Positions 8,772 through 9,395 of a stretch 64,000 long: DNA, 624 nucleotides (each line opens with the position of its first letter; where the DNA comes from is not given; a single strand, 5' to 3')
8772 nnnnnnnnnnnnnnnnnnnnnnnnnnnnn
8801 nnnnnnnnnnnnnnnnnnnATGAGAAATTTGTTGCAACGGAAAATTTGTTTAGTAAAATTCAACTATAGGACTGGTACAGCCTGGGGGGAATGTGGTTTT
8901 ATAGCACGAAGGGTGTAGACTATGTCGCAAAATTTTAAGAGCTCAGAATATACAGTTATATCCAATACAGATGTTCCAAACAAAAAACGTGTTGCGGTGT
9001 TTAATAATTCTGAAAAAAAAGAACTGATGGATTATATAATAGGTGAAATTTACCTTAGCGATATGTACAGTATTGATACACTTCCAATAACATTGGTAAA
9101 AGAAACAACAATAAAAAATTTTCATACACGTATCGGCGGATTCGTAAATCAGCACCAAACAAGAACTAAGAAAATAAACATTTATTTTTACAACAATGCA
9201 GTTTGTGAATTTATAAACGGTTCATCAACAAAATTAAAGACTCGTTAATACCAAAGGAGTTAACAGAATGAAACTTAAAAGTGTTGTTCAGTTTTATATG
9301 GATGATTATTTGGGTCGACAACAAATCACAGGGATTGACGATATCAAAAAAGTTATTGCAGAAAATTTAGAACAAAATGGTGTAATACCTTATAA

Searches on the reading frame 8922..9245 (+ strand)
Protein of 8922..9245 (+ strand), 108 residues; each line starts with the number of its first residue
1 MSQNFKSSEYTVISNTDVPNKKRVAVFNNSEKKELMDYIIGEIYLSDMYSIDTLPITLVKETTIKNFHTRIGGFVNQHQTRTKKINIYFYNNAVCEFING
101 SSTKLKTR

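Call 4: search_protein_families(library=pfam, proteins=[window:8922-9245:+], max_evalue=1)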
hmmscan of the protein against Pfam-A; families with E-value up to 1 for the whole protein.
window:8922-9245:+ (108 aa): 0 families

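Call 5: search_protein_families(library=phrogs, proteins=[window:8922-9245:+], max_evalue=1)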
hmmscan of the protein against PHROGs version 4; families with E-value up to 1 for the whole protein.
window:8922-9245:+ (108 aa): 3 families
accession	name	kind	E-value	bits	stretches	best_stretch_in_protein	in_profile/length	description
phrog_13398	-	unknown function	0.019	15.8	1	39-83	11-54/68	-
phrog_20574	-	unknown function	0.022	15.9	1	6-31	9-34/49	-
phrog_18318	-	DNA, RNA and nucleotide metabolism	0.11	13.6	1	20-69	19-68/108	HTH DNA binding protein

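Call 11: search_protein_families(library=ncbifam, proteins=[window:8922-9245:+], max_evalue=1)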
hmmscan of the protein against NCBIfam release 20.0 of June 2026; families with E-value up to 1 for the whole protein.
window:8922-9245:+ (108 aa): 0 families

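Call 59: search_protein_families(library=padloc, proteins=[window:8922-9245:+], max_evalue=0.1)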
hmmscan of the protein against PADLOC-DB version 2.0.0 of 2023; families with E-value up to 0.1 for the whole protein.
window:8922-9245:+ (108 aa): 0 families

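Call 69: find_homologous_proteins(query=A6, max_evalue=0.001)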
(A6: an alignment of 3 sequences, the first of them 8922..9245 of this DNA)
Query A6 (3 sequences) (108 aa, profile of the alignment): 37 proteins with E <= 0.001 among 57 candidates.
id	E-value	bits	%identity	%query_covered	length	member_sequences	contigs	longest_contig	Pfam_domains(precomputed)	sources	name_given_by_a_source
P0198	5.9e-51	189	50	92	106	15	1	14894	-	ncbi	-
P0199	4.0e-48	180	49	92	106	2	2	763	-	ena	-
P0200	5.3e-47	176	100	100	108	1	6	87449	-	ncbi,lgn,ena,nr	ncbi:MAG: hypothetical protein J6Y07_04320 [Alphaproteobacteria bacterium]|nr:hypothetical protein [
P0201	1.5e-46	175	51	92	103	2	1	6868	-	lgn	-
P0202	1.2e-45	172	48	92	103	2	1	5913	-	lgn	-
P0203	2.8e-45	171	44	92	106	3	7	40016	-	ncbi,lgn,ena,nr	ncbi:MAG: hypothetical protein J6S80_01295 [Alphaproteobacteria bacterium]|nr:hypothetical protein [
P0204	4.8e-45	170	48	92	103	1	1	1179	-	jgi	jgi:hypothetical protein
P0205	9.5e-45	169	45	92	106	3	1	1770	-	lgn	-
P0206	1.1e-44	169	47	92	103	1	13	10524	-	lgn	-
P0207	3.1e-44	167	47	92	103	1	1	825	-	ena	-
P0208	3.7e-44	167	47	92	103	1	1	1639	-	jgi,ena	-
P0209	9.2e-43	162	44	92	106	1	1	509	-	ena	-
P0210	2.1e-42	161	52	81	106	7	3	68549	-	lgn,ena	-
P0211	3.1e-42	161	43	92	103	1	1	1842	-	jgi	jgi:hypothetical protein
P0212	2.4e-41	158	44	92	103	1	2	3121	-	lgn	-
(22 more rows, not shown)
